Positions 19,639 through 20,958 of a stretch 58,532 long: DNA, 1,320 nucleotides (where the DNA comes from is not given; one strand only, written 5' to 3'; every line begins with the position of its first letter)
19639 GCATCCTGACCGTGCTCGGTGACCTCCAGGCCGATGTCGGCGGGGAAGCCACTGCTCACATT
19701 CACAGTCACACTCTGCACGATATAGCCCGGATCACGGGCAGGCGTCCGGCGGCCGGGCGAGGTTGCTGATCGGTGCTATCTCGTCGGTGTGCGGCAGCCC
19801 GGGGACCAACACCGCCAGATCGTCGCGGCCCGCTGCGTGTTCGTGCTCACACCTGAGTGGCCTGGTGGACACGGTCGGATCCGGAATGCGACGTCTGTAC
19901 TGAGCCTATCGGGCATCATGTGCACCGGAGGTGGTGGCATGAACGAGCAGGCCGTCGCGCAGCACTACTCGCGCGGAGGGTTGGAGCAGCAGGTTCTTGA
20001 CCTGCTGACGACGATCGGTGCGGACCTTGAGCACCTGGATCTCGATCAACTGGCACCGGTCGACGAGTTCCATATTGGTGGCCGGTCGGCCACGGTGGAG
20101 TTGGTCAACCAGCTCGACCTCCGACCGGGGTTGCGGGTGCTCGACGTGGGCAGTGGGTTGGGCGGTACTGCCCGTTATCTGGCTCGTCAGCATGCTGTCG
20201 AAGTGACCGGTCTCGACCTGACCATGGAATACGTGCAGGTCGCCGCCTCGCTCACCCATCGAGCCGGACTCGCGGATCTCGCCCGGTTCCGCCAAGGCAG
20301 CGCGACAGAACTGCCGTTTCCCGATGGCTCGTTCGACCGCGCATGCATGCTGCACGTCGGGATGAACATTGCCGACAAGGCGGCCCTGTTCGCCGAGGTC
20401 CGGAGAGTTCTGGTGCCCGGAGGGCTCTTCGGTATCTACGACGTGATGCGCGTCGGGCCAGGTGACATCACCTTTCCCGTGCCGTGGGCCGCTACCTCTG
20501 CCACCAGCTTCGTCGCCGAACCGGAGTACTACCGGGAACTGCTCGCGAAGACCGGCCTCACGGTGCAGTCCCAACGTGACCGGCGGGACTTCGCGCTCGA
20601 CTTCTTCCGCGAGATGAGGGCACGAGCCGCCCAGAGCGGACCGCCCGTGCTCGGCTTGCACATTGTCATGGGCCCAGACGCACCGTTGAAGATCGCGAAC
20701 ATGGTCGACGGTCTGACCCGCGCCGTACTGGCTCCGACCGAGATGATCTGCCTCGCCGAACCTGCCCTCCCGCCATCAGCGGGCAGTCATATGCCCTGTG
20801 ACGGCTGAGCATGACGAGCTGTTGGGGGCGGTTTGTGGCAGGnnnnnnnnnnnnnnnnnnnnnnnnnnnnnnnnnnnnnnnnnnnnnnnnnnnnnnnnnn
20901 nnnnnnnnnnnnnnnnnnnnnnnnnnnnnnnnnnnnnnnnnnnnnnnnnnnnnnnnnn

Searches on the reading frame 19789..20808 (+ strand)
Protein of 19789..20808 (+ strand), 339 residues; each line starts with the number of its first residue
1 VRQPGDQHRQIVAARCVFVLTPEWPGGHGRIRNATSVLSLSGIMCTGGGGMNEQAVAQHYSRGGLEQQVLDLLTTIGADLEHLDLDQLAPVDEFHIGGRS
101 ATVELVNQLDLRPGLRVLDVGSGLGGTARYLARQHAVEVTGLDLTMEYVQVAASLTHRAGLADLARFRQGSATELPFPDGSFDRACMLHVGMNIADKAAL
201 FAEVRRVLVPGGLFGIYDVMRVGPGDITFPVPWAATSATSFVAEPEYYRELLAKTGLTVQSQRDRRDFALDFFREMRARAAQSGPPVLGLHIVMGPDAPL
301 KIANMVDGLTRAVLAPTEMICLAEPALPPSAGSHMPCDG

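Call 25: search_protein_families(library=pfam, proteins=[window:19789-20808:+], max_evalue=0.00001)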
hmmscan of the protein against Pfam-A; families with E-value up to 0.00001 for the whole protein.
window:19789-20808:+ (339 aa): 7 families
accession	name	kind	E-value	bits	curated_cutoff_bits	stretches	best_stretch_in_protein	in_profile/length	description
PF08241.18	Methyltransf_11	-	1.6e-21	77.2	21.2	1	118-214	1-93/95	Methyltransferase domain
PF13649.12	Methyltransf_25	-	6.7e-20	72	27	1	117-212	1-97/97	Methyltransferase domain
PF13847.12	Methyltransf_31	-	1.8e-14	54.1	27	1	112-219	2-112/145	Methyltransferase domain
PF08242.18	Methyltransf_12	-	7e-11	43.2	30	1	118-214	1-98/98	Methyltransferase domain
PF01209.24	Ubie_methyltran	-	2.9e-10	40.3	20.1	1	111-219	45-154/233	ubiE/COQ5 methyltransferase family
PF13489.12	Methyltransf_23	-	5.2e-09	36.5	27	1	111-259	20-161/164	Methyltransferase domain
PF02353.26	CMAS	-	2.3e-08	34.1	27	1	105-216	54-164/273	Mycolic acid cyclopropane synthetase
